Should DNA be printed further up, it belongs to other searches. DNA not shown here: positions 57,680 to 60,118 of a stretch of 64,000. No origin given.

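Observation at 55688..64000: Acetone/acetophenone-carboxylase-like cluster co-located with a BKACE, a nitrilase and an NDP-forming acyl-CoA synthetase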

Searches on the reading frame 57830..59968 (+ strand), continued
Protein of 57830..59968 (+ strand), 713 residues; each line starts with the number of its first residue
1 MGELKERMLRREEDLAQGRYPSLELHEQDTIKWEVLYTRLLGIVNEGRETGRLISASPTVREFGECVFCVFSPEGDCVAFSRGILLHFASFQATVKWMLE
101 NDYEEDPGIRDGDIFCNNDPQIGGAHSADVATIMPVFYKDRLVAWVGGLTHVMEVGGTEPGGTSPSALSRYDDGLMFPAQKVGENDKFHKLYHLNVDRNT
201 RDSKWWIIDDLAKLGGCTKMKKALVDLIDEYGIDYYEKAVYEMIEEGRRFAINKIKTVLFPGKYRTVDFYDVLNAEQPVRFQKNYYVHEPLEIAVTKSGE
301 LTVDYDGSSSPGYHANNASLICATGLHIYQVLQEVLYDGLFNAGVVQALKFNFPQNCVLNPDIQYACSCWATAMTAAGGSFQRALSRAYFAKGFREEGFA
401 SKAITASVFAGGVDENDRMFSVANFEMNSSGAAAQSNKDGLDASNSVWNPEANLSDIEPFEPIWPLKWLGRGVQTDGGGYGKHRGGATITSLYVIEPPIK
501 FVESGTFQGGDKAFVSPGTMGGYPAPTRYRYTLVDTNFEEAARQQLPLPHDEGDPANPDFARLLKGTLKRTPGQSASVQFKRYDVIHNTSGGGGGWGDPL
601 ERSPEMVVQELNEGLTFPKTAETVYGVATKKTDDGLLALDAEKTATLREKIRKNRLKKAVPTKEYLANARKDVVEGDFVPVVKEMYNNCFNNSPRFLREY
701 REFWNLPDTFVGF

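Call 40: search_solved_structures(query=window:57830-59968:+, max_evalue=1e-100, show_alignments=1)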
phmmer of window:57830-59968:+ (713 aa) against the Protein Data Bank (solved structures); distinct sequences matched with E-value up to 1e-100: 2.
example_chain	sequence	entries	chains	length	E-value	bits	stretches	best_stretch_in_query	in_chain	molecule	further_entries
5m45_A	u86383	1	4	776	2.7e-141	475.6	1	15-710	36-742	Acetone carboxylase alpha subunit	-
5svb_A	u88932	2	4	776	3.9e-141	475.1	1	15-710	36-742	Acetone carboxylase alpha subunit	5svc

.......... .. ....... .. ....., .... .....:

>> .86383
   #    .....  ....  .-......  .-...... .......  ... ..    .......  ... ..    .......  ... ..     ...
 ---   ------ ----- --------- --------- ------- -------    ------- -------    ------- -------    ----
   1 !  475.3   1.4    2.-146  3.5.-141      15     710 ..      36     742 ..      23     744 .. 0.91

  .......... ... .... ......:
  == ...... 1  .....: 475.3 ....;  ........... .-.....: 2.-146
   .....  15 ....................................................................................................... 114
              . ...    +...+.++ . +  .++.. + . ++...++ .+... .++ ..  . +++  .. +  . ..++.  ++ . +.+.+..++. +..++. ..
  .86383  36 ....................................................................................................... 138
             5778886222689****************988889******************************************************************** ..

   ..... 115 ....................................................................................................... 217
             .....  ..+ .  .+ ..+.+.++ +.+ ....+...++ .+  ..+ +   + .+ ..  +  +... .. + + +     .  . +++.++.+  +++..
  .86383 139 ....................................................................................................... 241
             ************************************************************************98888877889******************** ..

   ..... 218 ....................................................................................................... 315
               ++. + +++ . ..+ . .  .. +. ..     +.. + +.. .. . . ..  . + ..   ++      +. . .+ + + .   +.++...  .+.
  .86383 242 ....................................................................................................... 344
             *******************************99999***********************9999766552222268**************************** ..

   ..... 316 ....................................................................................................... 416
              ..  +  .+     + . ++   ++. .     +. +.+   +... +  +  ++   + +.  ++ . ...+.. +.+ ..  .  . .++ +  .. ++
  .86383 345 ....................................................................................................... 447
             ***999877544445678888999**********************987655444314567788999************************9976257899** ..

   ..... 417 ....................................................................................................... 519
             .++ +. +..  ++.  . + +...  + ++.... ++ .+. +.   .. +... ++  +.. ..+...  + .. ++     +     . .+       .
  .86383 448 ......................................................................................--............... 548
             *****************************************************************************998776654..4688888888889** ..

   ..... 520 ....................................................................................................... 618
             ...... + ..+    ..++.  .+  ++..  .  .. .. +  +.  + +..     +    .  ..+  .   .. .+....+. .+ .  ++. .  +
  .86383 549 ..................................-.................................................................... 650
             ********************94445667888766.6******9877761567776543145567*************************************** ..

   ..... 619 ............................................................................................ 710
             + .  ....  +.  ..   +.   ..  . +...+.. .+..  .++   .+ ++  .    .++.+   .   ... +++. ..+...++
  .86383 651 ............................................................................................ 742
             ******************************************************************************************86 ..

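Call 62: search_protein_families(library=pfam, proteins=[L009:27-1265:+, L009:1265-2878:+, L009:3168-4478:+, L009:4664-6046:+, L009:13804-15333:+, L009:16508-18295:-, L009:18382-19416:+, L009:19675-21507:+, L008:57-1940:-, L008:13122-14561:-], max_evalue=0.00001)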
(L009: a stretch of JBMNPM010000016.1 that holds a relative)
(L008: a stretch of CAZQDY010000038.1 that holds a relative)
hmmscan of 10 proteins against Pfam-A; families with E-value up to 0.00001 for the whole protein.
L009:27-1265:+ (413 aa): 3 families
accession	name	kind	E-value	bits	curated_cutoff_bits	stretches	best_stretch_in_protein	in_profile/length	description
PF02518.31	HATPase_c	-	1.6e-29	103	26.4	1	295-403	2-109/111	Histidine kinase-, DNA gyrase B-, and HSP90-like ATPase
PF00512.31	HisKA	-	1.6e-10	41.3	26.9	1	186-251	2-64/66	His Kinase A (phospho-acceptor) domain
PF13426.13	PAS_9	-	8.3e-06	26.5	27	0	64-163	10-102/103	PAS domain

L009:1265-2878:+ (538 aa): 5 families
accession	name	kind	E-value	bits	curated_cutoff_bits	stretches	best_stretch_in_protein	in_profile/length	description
PF07228.17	SpoIIE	-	1.5e-43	149.4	25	1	345-529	2-190/192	Stage II sporulation protein E (SpoIIE)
PF00072.30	Response_reg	-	1e-20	74.4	30.2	1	3-106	1-101/111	Response regulator receiver domain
PF13188.13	PAS_8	-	3.9e-09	36.5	21.8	1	135-179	2-43/65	PAS domain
PF08448.16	PAS_4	-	9.8e-08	32.6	23.1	1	140-258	1-110/110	PAS fold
PF00989.32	PAS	-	4.8e-07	30.2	22.6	1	135-181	2-48/113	PAS fold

L009:3168-4478:+ (437 aa): 1 family
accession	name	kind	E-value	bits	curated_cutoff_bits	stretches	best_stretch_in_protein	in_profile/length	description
PF04326.19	SLFN_AlbA_2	-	1.3e-12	48.7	25.3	1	15-148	1-117/118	Schlafen, AlbA_2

L009:4664-6046:+ (461 aa): 0 families

L009:13804-15333:+ (510 aa): 1 family
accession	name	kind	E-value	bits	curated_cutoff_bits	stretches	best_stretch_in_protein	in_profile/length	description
PF00171.27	Aldedh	-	6.8e-163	542.9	23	1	42-503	1-461/461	Aldehyde dehydrogenase family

L009:16508-18295:- (596 aa): 3 families
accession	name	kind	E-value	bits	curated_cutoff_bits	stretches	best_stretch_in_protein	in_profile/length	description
PF02775.26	TPP_enzyme_C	-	1e-33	116.7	21.9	1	444-590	9-151/151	Thiamine pyrophosphate enzyme, C-terminal TPP binding domain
PF02776.23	TPP_enzyme_N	-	2.4e-28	98.8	26.8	1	41-148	1-107/119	Thiamine pyrophosphate enzyme, N-terminal TPP binding domain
PF00205.28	TPP_enzyme_M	-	5.3e-27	94.6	30.4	1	232-367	2-137/137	Thiamine pyrophosphate enzyme, central domain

L009:18382-19416:+ (345 aa): 1 family
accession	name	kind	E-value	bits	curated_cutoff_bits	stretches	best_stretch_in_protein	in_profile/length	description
PF01116.26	F_bP_aldolase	-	1.8e-80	270.9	25.5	1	33-335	2-277/277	Fructose-bisphosphate aldolase class-II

L009:19675-21507:+ (611 aa): 2 families
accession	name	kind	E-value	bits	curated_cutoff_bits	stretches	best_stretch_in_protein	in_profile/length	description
PF00821.23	PEPCK_GTP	-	2.7e-174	579.5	23.8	1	249-607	1-357/357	Phosphoenolpyruvate carboxykinase C-terminal P-loop domain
PF17297.7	PEPCK_N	-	1.3e-99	332.6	23.8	1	23-245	2-218/218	Phosphoenolpyruvate carboxykinase N-terminal domain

L008:57-1940:- (628 aa): 3 families
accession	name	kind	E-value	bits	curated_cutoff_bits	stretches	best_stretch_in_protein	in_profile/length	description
PF08448.16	PAS_4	-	2.8e-17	63.4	23.1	2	292-394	4-106/110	PAS fold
PF00989.32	PAS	-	1.8e-10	41.3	22.6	1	286-331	4-49/113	PAS fold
PF13426.13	PAS_9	-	1.9e-09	38.1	27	0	32-131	4-102/103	PAS domain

L008:13122-14561:- (480 aa): 1 family
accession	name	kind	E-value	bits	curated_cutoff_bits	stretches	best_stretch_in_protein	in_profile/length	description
PF14237.11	GYF_2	-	8.3e-14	51.5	25.8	1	9-58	1-50/50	GYF domain 2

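Call 63: search_protein_families(library=pfam, proteins=[L010:1372-2319:-, L010:8966-10180:+, L010:13764-15740:+, L010:15845-17431:+, L012:2860-3855:+, L012:4495-5727:+, L012:5727-7481:+, L016:6192-6842:+, L016:6845-7516:+, L016:7856-8632:+], max_evalue=0.00001)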
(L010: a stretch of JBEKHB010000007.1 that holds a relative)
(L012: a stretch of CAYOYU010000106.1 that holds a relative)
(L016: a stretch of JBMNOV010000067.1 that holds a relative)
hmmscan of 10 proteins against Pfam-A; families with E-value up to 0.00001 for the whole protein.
L010:1372-2319:- (316 aa): 1 family
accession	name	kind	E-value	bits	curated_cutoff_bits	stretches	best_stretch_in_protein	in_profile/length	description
PF05598.16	DUF772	-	1.1e-16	61.1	23.1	1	57-126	1-74/74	Transposase domain (DUF772)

L010:8966-10180:+ (405 aa): 2 families
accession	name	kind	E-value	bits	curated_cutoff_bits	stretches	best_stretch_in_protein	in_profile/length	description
PF13458.12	Peripla_BP_6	-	7.8e-45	154.5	31.7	1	39-368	1-322/343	Periplasmic binding protein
PF13433.12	Peripla_BP_5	-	1.9e-08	34.3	27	1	41-368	2-320/363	Periplasmic binding protein domain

L010:13764-15740:+ (659 aa): 2 families
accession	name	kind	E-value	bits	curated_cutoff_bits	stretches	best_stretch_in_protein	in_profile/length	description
PF00501.34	AMP-binding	-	1.5e-43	149.5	29.9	1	102-477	5-376/384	AMP-binding enzyme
PF16177.11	ACAS_N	-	6.5e-12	45.5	27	1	45-101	1-54/55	Acetyl-coenzyme A synthetase N-terminus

L010:15845-17431:+ (529 aa): 1 family
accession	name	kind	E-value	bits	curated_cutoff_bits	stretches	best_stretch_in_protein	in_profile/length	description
PF01425.27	Amidase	-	3.7e-126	422.2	27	1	69-511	2-445/445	Amidase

L012:2860-3855:+ (332 aa): 1 family
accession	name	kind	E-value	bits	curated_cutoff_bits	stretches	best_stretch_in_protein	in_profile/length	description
PF13452.11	FAS1_DH_region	-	2.3e-14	54.1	22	1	47-165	14-129/132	FAS1-like, dehydratase domain region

L012:4495-5727:+ (411 aa): 3 families
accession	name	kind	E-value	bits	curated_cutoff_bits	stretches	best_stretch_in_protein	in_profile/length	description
PF07690.21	MFS_1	-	1e-59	202.7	33.4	2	26-348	1-322/347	Major Facilitator Superfamily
PF00083.30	Sugar_tr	-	8.4e-13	48.4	22.3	1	54-195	44-190/452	Sugar (and other) transporter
PF12832.13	MFS_1_like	-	5.4e-09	36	25.2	0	253-399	21-167/373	MFS_1 like family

L012:5727-7481:+ (585 aa): 3 families
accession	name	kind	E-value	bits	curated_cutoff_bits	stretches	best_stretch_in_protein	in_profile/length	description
PF02663.19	FmdE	-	2.6e-33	115.4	22.9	1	64-189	1-128/133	FmdE, Molybdenum formylmethanofuran dehydrogenase operon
PF00994.29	MoCF_biosynth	-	8e-21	74.7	26.6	1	420-550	1-142/144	Probable molybdopterin binding domain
PF23475.1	zf-Tbcl_FmdE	-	3.4e-14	52.5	23.2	1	204-233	6-35/35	FmdE treble clef zinc finger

L016:6192-6842:+ (217 aa): 1 family
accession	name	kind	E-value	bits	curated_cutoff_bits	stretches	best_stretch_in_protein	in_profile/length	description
PF01144.29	CoA_trans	-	1e-63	215.1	23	1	7-214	4-216/217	Coenzyme A transferase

L016:6845-7516:+ (224 aa): 1 family
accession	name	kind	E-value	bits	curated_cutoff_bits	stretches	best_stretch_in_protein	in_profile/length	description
PF01144.29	CoA_trans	-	1.7e-48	165.3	23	1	5-200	2-216/217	Coenzyme A transferase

L016:7856-8632:+ (259 aa): 1 family
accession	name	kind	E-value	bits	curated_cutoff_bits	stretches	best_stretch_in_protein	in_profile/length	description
PF04165.18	DUF401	-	6.8e-19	68.9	24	1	30-219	4-189/393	Protein of unknown function (DUF401)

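Call 69: find_related_loci(query=A1, collection=metagenome_contigs, flank=10000)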
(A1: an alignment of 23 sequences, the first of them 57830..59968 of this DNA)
Query A1 (713 aa) in metagenome_contigs; peptide patterns used: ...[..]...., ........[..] (x = any residue, [..] = any of these).
259 stretches matched a pattern; 14 encode a relative of the query (tblastn E <= 1e-3); 14 distinct loci.
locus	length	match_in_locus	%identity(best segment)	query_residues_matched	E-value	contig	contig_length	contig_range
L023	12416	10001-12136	88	1-711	0e+0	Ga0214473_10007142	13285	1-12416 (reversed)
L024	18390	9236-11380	81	1-713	0e+0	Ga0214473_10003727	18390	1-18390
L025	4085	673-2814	80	1-713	0e+0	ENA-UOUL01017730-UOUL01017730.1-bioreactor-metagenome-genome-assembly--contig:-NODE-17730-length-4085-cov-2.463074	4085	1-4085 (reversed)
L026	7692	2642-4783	79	1-713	0e+0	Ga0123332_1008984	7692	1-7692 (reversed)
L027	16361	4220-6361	77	1-713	0e+0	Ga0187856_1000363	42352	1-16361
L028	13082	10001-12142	76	1-713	0e+0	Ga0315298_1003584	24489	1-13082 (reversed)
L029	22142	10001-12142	75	1-713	0e+0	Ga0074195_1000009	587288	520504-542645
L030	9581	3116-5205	65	1-706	0e+0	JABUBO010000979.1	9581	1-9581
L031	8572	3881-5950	51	21-713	0e+0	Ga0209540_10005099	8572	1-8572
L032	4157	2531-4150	59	1-540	0e+0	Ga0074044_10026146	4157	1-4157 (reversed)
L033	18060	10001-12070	54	21-713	0e+0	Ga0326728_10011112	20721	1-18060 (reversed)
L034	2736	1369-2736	37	2-465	2e-59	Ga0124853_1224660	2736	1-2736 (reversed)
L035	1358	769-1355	62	1-200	1e-49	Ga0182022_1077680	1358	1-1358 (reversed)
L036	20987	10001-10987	26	29-368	5e-20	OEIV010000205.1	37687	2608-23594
